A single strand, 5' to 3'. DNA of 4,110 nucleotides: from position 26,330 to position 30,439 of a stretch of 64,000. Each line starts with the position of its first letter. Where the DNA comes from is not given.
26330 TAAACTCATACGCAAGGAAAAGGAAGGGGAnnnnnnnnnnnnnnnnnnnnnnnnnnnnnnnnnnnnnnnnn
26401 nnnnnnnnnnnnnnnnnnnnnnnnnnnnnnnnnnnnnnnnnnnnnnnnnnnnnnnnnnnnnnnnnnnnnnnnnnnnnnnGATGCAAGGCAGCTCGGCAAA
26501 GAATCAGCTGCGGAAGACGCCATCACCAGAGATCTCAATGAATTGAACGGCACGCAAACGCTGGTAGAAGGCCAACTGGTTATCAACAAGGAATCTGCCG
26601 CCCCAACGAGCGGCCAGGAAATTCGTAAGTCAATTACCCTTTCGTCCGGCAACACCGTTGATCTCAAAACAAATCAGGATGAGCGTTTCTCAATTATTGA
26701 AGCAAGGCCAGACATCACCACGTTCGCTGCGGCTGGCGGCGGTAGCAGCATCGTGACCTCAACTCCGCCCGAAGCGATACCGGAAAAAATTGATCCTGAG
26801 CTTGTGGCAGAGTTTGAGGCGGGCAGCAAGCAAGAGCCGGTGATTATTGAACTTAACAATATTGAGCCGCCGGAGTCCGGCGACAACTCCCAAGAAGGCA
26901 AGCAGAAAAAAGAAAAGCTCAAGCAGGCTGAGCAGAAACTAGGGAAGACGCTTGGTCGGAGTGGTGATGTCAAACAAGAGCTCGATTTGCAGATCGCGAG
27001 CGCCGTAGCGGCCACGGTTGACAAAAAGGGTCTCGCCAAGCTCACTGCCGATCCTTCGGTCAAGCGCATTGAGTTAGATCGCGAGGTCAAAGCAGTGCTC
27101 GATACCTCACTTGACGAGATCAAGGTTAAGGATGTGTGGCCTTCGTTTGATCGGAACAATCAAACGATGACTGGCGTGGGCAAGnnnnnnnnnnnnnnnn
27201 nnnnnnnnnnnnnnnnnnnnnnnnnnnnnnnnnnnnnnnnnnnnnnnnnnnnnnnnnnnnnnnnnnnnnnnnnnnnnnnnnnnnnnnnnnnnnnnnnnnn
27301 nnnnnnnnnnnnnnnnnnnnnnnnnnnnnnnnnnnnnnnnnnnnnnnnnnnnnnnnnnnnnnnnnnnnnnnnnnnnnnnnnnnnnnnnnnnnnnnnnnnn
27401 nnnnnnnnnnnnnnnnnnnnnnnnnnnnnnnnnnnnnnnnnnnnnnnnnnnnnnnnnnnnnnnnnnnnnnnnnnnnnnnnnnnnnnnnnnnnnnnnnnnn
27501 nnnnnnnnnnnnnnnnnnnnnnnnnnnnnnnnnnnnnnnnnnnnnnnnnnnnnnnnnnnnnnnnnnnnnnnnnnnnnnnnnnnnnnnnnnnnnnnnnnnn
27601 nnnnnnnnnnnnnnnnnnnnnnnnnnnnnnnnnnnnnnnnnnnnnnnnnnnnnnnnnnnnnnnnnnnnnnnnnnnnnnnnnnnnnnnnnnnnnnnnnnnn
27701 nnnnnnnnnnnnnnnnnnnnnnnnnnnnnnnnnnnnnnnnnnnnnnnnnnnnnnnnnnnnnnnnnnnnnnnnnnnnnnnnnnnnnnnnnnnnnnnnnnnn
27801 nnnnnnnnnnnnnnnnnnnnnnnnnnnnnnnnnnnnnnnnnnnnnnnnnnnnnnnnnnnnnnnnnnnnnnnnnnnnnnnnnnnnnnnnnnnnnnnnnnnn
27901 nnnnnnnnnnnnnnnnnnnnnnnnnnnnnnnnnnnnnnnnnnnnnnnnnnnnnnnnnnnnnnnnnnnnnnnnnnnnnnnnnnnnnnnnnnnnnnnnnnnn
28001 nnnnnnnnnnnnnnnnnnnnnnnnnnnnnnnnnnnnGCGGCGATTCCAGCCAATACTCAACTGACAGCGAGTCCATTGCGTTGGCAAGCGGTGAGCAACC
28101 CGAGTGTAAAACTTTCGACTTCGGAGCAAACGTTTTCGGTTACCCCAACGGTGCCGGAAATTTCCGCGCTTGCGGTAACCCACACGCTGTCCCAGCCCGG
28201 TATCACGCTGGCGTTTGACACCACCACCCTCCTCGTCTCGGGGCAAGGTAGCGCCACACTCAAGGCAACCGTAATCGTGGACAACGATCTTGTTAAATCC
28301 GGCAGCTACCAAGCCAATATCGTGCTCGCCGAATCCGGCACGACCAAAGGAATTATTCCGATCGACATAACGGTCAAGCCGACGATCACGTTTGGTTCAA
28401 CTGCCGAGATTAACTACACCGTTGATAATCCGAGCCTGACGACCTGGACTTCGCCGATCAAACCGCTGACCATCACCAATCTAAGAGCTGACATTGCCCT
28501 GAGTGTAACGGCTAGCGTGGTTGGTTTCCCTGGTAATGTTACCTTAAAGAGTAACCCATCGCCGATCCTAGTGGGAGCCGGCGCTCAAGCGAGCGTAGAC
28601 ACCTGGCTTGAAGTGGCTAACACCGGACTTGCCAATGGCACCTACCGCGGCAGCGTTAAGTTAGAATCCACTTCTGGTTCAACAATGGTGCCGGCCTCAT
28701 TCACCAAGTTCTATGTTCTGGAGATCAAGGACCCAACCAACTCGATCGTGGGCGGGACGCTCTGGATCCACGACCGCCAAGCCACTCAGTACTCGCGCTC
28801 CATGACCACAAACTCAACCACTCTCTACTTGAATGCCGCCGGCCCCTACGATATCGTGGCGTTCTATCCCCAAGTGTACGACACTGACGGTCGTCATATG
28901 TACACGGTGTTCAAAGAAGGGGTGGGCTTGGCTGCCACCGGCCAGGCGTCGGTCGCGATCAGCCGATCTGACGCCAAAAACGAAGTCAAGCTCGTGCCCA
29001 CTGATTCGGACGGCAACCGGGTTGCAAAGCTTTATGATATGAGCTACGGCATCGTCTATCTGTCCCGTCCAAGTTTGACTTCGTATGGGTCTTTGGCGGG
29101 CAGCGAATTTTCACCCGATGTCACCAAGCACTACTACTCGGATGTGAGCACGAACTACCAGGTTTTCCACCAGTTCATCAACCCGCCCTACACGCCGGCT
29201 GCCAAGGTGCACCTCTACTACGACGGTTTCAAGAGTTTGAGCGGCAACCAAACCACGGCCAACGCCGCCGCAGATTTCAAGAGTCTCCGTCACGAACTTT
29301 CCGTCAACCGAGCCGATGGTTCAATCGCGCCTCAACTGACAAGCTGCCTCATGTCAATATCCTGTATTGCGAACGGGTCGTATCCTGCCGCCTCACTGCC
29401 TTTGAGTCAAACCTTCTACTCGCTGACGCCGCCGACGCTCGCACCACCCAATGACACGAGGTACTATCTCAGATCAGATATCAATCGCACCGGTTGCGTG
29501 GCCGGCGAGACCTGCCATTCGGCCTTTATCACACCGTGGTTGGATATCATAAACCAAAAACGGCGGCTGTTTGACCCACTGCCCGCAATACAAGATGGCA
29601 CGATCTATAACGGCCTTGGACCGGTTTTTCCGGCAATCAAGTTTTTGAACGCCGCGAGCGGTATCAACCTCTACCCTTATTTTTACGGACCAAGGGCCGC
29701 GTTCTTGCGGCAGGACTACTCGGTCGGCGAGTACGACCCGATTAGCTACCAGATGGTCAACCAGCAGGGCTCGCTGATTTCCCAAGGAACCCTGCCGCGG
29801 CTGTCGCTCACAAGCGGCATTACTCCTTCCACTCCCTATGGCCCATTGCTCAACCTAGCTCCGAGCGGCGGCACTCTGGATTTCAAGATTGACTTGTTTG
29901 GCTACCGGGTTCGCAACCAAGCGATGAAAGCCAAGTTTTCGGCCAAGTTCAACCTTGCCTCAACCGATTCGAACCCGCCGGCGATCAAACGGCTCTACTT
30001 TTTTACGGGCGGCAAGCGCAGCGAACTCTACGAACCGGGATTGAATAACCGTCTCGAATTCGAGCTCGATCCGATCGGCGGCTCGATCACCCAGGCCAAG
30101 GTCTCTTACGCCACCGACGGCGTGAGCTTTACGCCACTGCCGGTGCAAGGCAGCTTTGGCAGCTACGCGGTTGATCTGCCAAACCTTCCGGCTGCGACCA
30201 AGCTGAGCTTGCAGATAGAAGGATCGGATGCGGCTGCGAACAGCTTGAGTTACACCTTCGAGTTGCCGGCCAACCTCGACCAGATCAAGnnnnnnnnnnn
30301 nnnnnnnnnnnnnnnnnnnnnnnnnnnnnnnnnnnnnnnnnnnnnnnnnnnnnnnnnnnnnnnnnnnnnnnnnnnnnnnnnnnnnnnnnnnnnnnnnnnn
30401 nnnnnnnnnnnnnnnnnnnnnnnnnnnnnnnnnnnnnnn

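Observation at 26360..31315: A 1651-aa surface subtilase with Pro-rich stalk and coiled-coil tail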

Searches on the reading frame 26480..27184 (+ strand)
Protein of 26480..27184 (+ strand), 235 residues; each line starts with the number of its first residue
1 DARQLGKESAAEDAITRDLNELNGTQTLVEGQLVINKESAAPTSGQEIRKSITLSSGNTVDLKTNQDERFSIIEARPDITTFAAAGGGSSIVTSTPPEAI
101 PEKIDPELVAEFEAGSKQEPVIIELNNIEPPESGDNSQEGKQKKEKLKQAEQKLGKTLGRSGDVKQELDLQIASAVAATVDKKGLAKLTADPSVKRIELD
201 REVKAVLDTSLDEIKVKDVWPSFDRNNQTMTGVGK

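Call 68: search_protein_families(library=pfam, proteins=[window:26480-27184:+], max_evalue=10)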
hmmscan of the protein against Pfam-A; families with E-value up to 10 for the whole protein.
window:26480-27184:+ (235 aa): 1 family
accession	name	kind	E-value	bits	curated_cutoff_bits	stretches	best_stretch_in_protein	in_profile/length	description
PF05922.21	Inhibitor_I9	-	0.066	14.3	21.2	1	172-204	48-80/82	Peptidase inhibitor I9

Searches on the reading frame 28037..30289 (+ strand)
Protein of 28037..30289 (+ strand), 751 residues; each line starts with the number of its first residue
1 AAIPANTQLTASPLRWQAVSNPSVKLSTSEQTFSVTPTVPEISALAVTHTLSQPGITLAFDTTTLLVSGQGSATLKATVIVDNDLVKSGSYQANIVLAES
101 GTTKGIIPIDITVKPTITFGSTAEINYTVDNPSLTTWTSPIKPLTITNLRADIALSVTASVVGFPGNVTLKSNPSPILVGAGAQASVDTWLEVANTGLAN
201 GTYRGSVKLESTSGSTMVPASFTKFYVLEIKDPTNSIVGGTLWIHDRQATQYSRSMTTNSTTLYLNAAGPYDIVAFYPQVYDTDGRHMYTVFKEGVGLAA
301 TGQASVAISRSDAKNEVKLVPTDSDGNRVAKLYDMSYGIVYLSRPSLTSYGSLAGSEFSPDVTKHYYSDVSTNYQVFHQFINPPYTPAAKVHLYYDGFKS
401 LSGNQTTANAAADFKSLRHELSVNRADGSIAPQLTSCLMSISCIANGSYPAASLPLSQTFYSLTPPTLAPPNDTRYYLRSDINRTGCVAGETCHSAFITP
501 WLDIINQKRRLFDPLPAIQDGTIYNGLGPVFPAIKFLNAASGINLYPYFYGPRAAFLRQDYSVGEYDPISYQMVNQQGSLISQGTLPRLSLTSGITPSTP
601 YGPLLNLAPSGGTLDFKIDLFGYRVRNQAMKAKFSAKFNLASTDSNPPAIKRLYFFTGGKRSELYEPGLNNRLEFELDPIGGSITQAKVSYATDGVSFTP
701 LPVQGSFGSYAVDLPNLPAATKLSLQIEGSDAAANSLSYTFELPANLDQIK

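Call 28: predict_structure(alignment_id=A2)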
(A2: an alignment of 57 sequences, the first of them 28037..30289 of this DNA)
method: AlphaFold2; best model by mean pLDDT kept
length: 751 residues; sequences in the alignment: 57
mean_pLDDT: 92.5   pTM: 0.79
mean pLDDT of the five models: 92.5, 92.3, 91.8, 91.4, 91.4
residues with pLDDT >= 90: 626; 70-90: 99; 50-70: 19; < 50: 7
segments of 3 or more residues with pLDDT < 50: 1-4, 749-751
pLDDT, mean of each block of 10 residues (from residue 1): 61 95 95 93 93 95 90 95 92 94 93 90 91 95 94 93 96 94 94 95 95 88 97 97 96 97 94 97 95 94 95 98 97 93 92 88 98 95 90 95 98 96 90 85 71 94 80 81 91 94 92 91 94 95 94 93 96 96 95 77 89 95 92 97 96 96 94 97 96 95 93 94 96 97 75 39
secondary structure, 60 per line:
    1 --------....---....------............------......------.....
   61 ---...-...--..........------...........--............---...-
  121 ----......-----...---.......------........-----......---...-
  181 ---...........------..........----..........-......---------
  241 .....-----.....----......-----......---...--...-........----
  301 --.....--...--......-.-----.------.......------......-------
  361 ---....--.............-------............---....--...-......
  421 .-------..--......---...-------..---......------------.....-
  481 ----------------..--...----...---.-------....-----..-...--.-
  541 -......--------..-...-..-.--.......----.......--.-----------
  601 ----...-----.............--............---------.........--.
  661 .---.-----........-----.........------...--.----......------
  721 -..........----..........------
elements in order (helices of 4 or more, strands of 3 or more residues): E9-12 E16-19 E26-37 E44-49 E56-60 E64-66 E73-82 E89-99 E102-113 E117-119 E125-130 E136-138 E142-148 E155-162 E168-173 E177-179 E184-194 E201-210 E215-224 E226-231 E241-245 E251-255 E260-265 E271-276 E280-282 E285-287 E289-296 E303-307 E315-320 E335-341 E348-353 E364-367 E370-382 E390-401 E405-408 E415-421 E433-438 E442-444 E457-462 E475-479 E501-503 E508-510 E522-525 E534-536 E542-547 E569-575 E580-586 E605-607 E613-625 E628-639 E649-657 E671-678 E684-692 E699-701 E709-714 E722-731 E736-745

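Call 30: fold_search(model_id=the predicted structure, library=pdb)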
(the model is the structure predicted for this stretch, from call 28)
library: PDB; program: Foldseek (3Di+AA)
matches with E <= 10: 1897; with E <= 0.001: 210
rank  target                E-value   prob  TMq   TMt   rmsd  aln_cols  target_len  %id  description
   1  9ijj_h                6.4e-12  1.00  0.13  0.08  38.7      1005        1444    8  In situ structure of the central apparatus in mouse sperm axoneme. (released 2025-06-04)
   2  7som_D                7.8e-12  1.00  0.17  0.10  34.9      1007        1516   10  Ciliary C2 central pair apparatus isolated from Chlamydomonas reinhardtii (released 2022-04-13)
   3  9ijj_O                8.6e-12  1.00  0.17  0.11  59.9      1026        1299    8  In situ structure of the central apparatus in mouse sperm axoneme. (released 2025-06-04)
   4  9ijj_4I               1.6e-11  1.00  0.16  0.05  52.0       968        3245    8  In situ structure of the central apparatus in mouse sperm axoneme. (released 2025-06-04)
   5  9ijj_C                2.7e-11  1.00  0.17  0.14  28.0       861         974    9  In situ structure of the central apparatus in mouse sperm axoneme. (released 2025-06-04)
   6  9ijj_4G               4.0e-11  1.00  0.17  0.04  66.6      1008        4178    9  In situ structure of the central apparatus in mouse sperm axoneme. (released 2025-06-04)
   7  7sqc_F1               5.4e-11  1.00  0.19  0.27  19.2       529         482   10  Ciliary C1 central pair apparatus isolated from Chlamydomonas reinhardtii (released 2022-04-13)
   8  7sqc_2A               7.7e-11  1.00  0.18  0.18  42.2       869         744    9  Ciliary C1 central pair apparatus isolated from Chlamydomonas reinhardtii (released 2022-04-13)
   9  9ijj_4H               7.7e-11  1.00  0.18  0.05  52.0       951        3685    8  In situ structure of the central apparatus in mouse sperm axoneme. (released 2025-06-04)
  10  9ijj_4A               7.7e-11  1.00  0.16  0.06  38.1      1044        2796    8  In situ structure of the central apparatus in mouse sperm axoneme. (released 2025-06-04)
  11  7sqc_2B               1.2e-10  1.00  0.19  0.19  42.0       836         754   10  Ciliary C1 central pair apparatus isolated from Chlamydomonas reinhardtii (released 2022-04-13)
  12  4yh7_A                1.2e-10  1.00  0.12  0.15  30.1       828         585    8  Crystal structure of PTPdelta ectodomain in complex with IL1RAPL1 (released 2015-05-06)
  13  9ijj_4K               1.7e-10  1.00  0.15  0.24  16.7       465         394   10  In situ structure of the central apparatus in mouse sperm axoneme. (released 2025-06-04)
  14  7sqc_O0               2.3e-10  1.00  0.19  0.14  37.4      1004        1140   10  Ciliary C1 central pair apparatus isolated from Chlamydomonas reinhardtii (released 2022-04-13)
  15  6iaa_A                2.7e-10  1.00  0.10  0.09  36.2       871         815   10  hRobo2 ectodomain (released 2019-03-13)
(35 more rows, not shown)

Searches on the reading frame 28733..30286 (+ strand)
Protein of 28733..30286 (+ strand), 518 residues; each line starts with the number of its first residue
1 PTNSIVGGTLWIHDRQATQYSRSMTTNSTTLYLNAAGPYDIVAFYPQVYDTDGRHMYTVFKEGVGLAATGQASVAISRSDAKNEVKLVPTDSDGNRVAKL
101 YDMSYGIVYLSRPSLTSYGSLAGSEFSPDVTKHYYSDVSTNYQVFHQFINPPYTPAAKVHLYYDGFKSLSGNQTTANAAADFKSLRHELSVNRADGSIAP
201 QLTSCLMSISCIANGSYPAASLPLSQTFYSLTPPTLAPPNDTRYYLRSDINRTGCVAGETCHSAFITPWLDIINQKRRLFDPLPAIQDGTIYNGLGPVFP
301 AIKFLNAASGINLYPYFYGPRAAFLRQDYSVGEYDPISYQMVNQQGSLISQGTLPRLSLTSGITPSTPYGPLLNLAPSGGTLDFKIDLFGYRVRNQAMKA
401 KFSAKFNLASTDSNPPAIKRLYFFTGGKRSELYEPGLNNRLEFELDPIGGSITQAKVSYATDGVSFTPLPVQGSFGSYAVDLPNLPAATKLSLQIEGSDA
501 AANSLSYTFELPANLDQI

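Call 59: search_solved_structures(query=A5, max_evalue=10, show_alignments=2)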
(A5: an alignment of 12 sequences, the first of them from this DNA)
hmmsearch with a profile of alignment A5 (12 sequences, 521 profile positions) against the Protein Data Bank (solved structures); distinct sequences matched with E-value up to 10: 0.

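Call 61: search_protein_families(library=pfam, alignment_id=A5, max_evalue=1)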
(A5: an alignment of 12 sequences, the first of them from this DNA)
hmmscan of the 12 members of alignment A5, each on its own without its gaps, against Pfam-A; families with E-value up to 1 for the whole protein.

A. member 1, seq(518 aa): 0 families

B. families by the number of members that match (of 12 scanned): 4 families
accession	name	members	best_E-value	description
PF22820.2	TcaA_3rd_4th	1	0.027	TcaA protein 3rd/4th domain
PF22184.2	CBM_56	1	0.17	Carbohydrate binding module family 56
PF16967.11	TcfC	1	0.18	E-set like domain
PF01071.24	GARS_A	1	0.21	Phosphoribosylglycinamide synthetase, ATP-grasp (A) domain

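Call 62: find_homologous_proteins(query=A5, max_evalue=0.00001)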
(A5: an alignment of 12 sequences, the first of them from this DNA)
Query A5 (12 sequences): 8000 candidates shared short words with the query, none scored E <= 0.00001.

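Call 66: find_related_loci(query=window:28733-30286:+, collection=genome_contigs, flank=6000)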
Query window:28733-30286:+ (518 aa) in genome_contigs; peptide patterns used: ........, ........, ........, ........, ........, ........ (x = any residue, [..] = any of these).
142 stretches matched a pattern, but none encodes a relative of the query by tblastn (E <= 1e-3).
